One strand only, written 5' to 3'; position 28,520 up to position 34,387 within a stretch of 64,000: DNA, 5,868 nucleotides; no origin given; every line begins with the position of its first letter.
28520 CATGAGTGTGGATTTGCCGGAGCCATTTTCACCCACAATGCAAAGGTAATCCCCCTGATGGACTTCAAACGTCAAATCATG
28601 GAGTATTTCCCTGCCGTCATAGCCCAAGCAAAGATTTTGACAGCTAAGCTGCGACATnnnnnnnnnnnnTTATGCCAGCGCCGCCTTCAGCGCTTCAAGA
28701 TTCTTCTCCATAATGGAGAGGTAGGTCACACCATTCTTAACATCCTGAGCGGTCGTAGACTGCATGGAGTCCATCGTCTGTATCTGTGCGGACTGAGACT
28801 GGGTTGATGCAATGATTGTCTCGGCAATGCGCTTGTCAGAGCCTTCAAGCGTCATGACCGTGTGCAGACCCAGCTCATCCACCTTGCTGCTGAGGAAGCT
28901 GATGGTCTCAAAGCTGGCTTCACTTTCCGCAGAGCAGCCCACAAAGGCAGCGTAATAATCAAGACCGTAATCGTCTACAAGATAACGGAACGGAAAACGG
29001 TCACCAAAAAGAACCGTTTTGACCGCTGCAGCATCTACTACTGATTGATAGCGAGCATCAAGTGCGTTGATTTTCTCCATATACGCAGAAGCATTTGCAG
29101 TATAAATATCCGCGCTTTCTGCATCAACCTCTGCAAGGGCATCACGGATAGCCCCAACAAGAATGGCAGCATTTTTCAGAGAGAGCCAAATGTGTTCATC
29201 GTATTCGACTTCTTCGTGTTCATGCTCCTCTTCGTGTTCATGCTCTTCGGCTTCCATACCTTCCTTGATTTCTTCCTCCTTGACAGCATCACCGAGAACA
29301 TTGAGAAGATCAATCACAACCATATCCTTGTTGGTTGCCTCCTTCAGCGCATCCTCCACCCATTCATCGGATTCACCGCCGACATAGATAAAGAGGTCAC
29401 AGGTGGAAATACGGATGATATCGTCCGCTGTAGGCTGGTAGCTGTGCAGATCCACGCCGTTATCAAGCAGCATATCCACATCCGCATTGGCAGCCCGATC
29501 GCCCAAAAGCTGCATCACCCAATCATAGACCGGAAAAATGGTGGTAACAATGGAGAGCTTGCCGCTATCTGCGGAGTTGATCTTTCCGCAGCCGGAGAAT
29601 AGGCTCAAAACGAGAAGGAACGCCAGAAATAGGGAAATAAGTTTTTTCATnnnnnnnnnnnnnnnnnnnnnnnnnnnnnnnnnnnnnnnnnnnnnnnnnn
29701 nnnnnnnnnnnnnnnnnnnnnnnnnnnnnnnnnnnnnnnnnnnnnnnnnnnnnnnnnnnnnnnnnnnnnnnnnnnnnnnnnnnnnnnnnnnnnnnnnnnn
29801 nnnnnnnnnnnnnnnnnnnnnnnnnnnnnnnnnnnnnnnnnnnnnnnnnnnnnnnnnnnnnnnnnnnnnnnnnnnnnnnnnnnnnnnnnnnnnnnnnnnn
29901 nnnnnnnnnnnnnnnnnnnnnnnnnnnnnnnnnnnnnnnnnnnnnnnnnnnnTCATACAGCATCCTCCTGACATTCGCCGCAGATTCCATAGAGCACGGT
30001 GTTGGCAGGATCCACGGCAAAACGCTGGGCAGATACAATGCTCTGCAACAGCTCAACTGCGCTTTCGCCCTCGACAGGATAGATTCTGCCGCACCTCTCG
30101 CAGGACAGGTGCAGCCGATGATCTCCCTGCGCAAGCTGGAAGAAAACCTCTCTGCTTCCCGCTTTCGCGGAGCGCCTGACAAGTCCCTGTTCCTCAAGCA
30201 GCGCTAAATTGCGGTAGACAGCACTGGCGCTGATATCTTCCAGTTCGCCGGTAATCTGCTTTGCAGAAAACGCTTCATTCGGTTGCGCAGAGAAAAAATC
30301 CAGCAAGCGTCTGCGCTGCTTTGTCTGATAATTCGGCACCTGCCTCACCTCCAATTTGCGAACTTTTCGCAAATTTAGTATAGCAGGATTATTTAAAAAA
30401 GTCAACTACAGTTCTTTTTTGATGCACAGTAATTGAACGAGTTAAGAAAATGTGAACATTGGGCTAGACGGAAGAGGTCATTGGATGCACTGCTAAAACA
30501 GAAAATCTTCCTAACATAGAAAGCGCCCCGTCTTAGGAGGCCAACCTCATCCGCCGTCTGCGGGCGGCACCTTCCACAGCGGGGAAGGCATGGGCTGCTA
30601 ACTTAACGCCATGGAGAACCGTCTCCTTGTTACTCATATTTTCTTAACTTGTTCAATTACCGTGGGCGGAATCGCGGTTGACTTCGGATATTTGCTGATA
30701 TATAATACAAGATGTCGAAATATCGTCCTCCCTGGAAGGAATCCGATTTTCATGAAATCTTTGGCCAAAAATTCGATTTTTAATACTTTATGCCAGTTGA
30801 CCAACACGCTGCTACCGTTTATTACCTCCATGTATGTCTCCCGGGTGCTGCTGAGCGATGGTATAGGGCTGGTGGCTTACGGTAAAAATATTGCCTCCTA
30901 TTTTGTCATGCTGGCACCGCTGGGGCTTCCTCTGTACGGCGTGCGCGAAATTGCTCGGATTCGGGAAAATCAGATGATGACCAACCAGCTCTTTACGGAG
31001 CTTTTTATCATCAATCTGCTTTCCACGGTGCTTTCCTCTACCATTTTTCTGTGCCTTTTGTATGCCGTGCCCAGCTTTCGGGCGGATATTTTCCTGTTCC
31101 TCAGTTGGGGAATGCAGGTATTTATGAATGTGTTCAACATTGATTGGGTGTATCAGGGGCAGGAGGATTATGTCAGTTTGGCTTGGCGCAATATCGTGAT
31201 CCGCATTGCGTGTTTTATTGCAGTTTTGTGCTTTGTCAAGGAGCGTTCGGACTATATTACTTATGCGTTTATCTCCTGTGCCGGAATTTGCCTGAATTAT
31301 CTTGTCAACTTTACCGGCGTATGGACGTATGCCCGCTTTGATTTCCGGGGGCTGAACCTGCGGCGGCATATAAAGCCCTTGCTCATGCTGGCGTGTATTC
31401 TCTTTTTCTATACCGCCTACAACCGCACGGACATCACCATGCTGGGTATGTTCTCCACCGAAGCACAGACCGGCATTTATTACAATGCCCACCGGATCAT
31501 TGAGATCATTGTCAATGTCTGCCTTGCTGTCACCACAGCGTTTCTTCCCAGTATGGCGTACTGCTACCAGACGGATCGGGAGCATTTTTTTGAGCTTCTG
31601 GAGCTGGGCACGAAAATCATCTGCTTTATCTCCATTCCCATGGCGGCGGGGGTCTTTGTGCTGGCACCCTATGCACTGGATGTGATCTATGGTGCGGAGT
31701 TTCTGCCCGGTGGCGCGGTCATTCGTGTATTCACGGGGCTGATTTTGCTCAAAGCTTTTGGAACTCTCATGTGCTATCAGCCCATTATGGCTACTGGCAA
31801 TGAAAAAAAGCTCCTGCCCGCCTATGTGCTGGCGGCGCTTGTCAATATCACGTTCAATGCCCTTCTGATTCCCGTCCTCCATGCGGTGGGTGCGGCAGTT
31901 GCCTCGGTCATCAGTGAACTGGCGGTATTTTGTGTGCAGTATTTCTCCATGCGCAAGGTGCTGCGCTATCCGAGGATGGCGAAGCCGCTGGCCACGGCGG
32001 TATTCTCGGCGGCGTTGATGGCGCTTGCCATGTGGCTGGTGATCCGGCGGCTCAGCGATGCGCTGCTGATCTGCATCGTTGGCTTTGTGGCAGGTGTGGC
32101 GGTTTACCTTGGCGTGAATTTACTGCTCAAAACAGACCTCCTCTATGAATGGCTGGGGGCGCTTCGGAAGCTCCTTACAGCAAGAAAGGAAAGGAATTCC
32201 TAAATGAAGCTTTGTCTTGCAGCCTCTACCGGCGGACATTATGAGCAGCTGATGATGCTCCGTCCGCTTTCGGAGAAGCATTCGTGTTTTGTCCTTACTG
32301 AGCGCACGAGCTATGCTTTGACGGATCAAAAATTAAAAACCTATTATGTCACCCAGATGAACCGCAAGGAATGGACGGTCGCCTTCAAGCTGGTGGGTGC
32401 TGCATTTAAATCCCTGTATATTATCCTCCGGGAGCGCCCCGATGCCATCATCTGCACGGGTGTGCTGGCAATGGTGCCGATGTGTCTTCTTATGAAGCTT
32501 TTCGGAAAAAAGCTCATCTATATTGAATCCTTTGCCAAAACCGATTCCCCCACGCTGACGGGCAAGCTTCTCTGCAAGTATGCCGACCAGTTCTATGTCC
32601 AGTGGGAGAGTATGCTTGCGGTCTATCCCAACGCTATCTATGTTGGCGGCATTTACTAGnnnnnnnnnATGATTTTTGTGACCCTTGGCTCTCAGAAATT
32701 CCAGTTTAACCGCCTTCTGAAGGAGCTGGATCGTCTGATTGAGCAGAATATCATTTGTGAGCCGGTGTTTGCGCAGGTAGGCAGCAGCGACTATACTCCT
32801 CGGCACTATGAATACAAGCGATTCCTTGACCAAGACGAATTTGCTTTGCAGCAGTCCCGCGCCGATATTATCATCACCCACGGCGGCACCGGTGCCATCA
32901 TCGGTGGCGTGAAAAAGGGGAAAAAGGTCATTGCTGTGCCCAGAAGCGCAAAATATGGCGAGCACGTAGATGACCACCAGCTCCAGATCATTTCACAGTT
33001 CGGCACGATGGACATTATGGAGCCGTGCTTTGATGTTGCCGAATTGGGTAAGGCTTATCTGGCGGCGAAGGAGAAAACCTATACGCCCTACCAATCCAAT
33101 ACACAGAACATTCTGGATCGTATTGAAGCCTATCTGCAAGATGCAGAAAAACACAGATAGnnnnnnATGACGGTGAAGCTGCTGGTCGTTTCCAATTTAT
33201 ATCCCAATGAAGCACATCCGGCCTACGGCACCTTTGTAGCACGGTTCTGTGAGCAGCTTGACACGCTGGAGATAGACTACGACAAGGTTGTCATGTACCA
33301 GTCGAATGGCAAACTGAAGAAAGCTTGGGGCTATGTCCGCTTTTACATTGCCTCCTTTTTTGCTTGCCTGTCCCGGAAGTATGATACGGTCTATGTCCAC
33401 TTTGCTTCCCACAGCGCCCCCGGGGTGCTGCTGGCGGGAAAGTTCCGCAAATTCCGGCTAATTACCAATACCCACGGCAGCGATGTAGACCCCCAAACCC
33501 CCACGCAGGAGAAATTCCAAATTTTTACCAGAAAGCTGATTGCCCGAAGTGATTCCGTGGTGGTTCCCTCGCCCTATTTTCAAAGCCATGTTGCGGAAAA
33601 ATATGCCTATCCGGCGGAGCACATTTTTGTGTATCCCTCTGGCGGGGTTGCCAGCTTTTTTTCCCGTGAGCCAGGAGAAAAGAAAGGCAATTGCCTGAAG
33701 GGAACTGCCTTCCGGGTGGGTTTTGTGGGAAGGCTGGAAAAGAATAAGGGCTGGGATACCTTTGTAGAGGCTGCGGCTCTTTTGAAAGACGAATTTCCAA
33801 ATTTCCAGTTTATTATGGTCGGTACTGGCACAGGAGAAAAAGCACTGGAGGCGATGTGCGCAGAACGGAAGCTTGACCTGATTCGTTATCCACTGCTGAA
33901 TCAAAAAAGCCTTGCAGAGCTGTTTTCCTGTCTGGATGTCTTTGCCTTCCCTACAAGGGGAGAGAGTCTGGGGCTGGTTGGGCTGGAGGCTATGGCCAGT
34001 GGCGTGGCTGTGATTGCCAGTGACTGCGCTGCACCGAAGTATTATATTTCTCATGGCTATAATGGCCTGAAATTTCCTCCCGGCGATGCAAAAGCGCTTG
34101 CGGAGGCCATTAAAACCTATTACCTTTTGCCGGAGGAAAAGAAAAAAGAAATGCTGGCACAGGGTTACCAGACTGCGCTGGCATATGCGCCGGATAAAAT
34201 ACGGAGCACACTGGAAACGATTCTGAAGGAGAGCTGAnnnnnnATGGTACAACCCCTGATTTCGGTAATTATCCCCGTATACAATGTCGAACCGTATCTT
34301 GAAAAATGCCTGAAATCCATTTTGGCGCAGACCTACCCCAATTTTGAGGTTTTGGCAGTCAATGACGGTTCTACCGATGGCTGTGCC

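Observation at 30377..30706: Outer-TIR ends sit 10-20 bp upstream of outward-facing near-consensus promoters (6 of 9 ends)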

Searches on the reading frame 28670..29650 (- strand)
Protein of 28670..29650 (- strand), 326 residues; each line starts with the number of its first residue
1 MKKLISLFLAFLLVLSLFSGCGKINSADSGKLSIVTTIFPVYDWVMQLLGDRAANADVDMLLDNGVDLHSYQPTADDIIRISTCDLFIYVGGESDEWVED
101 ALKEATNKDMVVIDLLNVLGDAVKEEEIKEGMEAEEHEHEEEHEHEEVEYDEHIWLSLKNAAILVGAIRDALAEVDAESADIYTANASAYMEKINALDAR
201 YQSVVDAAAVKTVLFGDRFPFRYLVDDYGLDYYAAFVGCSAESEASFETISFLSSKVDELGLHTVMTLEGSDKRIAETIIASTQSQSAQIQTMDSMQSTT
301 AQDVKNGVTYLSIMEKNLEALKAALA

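Call 46: search_protein_families(library=pfam, proteins=[window:28670-29650:-])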
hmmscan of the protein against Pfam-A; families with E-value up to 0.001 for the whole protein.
window:28670-29650:- (326 aa): 1 family
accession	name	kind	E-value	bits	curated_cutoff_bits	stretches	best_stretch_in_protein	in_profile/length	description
PF01297.22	ZnuA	-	6.5e-67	226.2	29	1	34-324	1-263/263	Zinc-uptake complex component A periplasmic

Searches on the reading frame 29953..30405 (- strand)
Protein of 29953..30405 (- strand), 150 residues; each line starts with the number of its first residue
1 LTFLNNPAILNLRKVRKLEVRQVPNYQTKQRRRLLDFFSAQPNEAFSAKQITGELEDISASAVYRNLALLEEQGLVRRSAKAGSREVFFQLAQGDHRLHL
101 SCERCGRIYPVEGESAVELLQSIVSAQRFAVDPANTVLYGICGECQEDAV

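Call 12: search_protein_families(library=pfam, proteins=[window:29953-30405:-])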
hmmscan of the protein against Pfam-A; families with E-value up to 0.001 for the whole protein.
window:29953-30405:- (150 aa): 3 families
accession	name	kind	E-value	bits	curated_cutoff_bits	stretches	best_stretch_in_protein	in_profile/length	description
PF01475.25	FUR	-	1.8e-17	64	23.1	1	28-131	7-113/121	Ferric uptake regulator family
PF12840.13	HTH_20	-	2e-07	31.3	27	1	31-77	6-49/51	Helix-turn-helix domain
PF08461.16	HTH_12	-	0.00055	20.3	21.4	0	46-84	14-56/66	Ribonuclease R winged-helix domain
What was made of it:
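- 29953..30339 (-): zur, a Fur-family regulator of 128 aa with a GTG start. It is the first gene of zur-znuA-znuC-znuB. Pfam FUR hit (call 12).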

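Call 47: find_homologous_proteins(query=window:29956-30339:-, max_evalue=1e-20)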
Query seq(128 aa) (128 aa): 536 proteins with E <= 1e-20 among 639 candidates; the best 120 are listed.
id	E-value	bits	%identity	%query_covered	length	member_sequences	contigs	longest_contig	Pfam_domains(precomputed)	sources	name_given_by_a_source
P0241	1.2e-77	275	100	100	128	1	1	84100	PF12840.14,PF01475.26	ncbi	-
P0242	5.4e-68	244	88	100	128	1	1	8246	PF12840.14,PF01475.26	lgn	-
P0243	6.9e-66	237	86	100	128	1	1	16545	PF12840.14,PF01475.26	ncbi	-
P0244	5.0e-62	225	81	100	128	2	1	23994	PF01475.26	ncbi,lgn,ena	-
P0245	9.1e-35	137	53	98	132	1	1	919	PF08461.17,PF01475.26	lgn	-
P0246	7.0e-33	131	53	99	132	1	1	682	PF12840.14,PF01475.26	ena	-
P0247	2.0e-32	129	52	98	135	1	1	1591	PF12840.14,PF01475.26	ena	-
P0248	3.3e-32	129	51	98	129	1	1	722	PF12840.14,PF01475.26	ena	-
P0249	6.2e-32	128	53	96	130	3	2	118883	PF12840.14,PF08461.17,PF01475.26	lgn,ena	-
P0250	7.5e-32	128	52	96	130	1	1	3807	PF12840.14,PF08461.17,PF01475.26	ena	-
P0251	1.1e-31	127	50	94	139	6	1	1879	PF12840.14,PF01475.26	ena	-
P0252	1.3e-31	127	52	98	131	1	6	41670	PF01475.26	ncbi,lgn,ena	-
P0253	1.4e-31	127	52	97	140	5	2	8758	PF12840.14,PF01475.26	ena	-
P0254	1.7e-31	126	49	98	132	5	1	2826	PF12840.14,PF01475.26,PF12802.14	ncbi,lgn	-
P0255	2.4e-31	126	51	98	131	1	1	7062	PF01475.26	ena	-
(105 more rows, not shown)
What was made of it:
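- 29953..30339 (-): A 100%-identical 128-aa protein, P0241 (call 47).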

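Call 48: find_encoding_contigs(protein=P0242, flank=6000, max_places=4)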
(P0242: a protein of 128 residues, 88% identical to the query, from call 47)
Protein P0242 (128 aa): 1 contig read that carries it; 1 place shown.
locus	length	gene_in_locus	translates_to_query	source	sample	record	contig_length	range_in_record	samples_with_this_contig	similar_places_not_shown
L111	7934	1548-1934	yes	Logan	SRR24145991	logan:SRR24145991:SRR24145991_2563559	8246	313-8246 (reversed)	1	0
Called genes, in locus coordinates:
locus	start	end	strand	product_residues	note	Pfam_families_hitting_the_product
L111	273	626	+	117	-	-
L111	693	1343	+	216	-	PF02985:HEAT (faint), PF13646:HEAT_2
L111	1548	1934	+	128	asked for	PF01475:FUR, PF12840:HTH_20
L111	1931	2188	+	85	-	-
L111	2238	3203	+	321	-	PF01297:ZnuA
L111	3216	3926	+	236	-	PF00005:ABC_tran, PF02463:SMC_N (faint), PF13304:AAA_21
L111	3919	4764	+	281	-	PF00950:ABC-3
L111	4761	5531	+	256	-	-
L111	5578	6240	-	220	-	PF19700:DUF6198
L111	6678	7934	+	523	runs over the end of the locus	?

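Call 49: find_encoding_contigs(protein=P0243, flank=6000, max_places=4)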
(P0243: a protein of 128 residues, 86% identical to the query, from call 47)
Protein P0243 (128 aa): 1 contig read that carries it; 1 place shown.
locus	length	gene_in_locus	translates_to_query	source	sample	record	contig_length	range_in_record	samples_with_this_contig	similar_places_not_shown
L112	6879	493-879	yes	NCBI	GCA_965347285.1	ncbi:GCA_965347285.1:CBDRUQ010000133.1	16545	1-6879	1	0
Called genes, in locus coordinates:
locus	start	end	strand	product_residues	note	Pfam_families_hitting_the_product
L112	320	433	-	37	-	-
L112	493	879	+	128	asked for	PF01475:FUR, PF12840:HTH_20 (weak)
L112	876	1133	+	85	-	-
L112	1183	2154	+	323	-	PF01297:ZnuA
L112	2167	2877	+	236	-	PF00005:ABC_tran, PF02463:SMC_N (faint), PF13304:AAA_21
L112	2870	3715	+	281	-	PF00950:ABC-3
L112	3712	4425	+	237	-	-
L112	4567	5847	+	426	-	PF01476:LysM, PF00704:Glyco_hydro_18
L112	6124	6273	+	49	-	-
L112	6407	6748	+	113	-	-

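Call 50: find_encoding_contigs(protein=P0244, flank=6000, max_places=4)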
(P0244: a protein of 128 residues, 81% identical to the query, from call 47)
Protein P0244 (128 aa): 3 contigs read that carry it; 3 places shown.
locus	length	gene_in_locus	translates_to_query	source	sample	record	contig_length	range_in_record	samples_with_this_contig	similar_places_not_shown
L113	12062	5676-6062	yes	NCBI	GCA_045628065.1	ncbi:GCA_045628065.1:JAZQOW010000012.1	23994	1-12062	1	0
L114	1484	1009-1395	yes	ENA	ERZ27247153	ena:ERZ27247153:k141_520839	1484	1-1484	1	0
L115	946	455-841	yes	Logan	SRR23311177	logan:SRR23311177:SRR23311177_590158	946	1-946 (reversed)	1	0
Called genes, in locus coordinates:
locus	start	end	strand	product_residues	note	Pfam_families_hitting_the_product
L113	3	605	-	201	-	?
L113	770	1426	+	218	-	PF14378:PAP2_3 (weak), PF01569:PAP2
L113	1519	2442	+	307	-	PF01073:3Beta_HSD, PF01370:Epimerase, PF05368:NmrA, PF07993:NAD_binding_4 (faint), PF16363:GDP_Man_Dehyd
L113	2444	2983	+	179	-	PF00908:dTDP_sugar_isom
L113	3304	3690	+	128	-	PF14478:DUF4430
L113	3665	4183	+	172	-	-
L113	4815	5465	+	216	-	PF02985:HEAT (faint), PF13646:HEAT_2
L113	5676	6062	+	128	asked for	PF01475:FUR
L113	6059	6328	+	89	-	-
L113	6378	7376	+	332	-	PF01297:ZnuA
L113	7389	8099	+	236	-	PF00005:ABC_tran, PF02463:SMC_N (faint), PF13304:AAA_21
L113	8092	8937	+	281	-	PF00950:ABC-3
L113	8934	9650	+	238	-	-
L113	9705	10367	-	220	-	PF19700:DUF6198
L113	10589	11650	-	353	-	PF03054:tRNA_Me_trans, PF20259:tRNA_Me_trans_M, PF20258:tRNA_Me_trans_C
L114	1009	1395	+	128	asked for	PF01475:FUR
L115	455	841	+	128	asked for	PF01475:FUR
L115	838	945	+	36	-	?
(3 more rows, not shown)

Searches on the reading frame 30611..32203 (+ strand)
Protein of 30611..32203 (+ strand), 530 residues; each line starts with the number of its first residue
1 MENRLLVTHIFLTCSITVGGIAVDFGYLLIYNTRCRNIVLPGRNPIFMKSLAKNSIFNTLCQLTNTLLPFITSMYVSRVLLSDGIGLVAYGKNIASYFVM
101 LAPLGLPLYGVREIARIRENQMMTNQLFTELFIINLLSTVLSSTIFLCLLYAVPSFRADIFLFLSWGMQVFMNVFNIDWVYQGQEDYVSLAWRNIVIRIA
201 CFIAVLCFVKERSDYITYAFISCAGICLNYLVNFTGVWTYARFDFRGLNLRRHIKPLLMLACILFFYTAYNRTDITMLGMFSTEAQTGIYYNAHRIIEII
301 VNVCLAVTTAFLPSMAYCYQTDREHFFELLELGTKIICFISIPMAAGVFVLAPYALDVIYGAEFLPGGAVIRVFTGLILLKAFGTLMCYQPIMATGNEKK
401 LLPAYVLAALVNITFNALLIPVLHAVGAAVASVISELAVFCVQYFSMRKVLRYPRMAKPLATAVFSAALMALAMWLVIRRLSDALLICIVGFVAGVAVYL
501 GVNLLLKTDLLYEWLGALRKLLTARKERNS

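Call 12: search_protein_families(library=pfam, proteins=[window:30611-32203:+])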
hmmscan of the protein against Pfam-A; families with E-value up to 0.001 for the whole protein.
window:30611-32203:+ (530 aa): 3 families
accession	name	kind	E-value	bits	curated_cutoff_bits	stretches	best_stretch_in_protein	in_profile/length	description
PF01943.22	Polysacc_synt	-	9.4e-23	81.4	28.2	1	51-316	1-271/274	Polysaccharide biosynthesis protein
PF03023.19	MurJ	-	8.9e-14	51.4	27.4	1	180-482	120-437/451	Lipid II flippase MurJ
PF13440.11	Polysacc_synt_3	-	5.8e-09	36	23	1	124-365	43-289/293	Polysaccharide biosynthesis protein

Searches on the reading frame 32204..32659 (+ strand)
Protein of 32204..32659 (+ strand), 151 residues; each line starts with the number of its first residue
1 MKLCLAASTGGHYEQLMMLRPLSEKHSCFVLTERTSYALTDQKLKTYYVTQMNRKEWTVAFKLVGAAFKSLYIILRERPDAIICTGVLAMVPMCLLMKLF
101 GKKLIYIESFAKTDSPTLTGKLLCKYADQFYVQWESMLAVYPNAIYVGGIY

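Call 27: search_protein_families(library=pfam, proteins=[window:32204-32659:+])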
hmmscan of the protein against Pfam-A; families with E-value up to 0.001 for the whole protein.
window:32204-32659:+ (151 aa): 1 family
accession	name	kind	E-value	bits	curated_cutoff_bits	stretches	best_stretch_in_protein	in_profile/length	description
PF08660.17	Alg14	-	2.8e-17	63.7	27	1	59-148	74-169/171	Oligosaccharide biosynthesis protein Alg14 like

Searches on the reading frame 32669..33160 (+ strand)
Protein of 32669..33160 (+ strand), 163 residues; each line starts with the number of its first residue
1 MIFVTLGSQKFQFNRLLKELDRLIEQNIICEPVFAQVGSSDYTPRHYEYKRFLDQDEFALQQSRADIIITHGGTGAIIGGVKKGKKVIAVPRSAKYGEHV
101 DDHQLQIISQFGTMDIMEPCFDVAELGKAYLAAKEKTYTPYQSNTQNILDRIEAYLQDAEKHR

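Call 27: search_protein_families(library=pfam, proteins=[window:32669-33160:+])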
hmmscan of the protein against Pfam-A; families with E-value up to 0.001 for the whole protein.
window:32669-33160:+ (163 aa): 1 family
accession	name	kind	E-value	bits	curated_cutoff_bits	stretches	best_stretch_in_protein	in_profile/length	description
PF04101.22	Glyco_tran_28_C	-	2.6e-19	70.3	22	1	1-147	1-154/166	Glycosyltransferase family 28 C-terminal domain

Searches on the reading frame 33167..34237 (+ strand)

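Call 27: search_protein_families(library=pfam, proteins=[window:33167-34237:+])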
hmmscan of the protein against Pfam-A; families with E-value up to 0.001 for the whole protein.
window:33167-34237:+ (356 aa): 5 families
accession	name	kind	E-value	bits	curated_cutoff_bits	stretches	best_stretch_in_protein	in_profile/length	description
PF00534.26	Glycos_transf_1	-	2.9e-31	108.8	26.4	1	178-329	12-165/172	Glycosyl transferases group 1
PF13692.12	Glyco_trans_1_4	-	2.3e-30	106.2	27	1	182-317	2-138/142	Glycosyl transferases group 1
PF13579.12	Glyco_trans_4_4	-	5.7e-10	40.2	29.7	1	55-158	55-157/158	Glycosyl transferase 4-like domain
PF13439.12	Glyco_transf_4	-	1.2e-09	38.8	28.5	1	57-159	58-165/170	Glycosyltransferase Family 4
PF20706.3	GT4-conflict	-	1.3e-07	31.4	26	1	115-286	134-312/385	Family 4 Glycosyltransferase in conflict systems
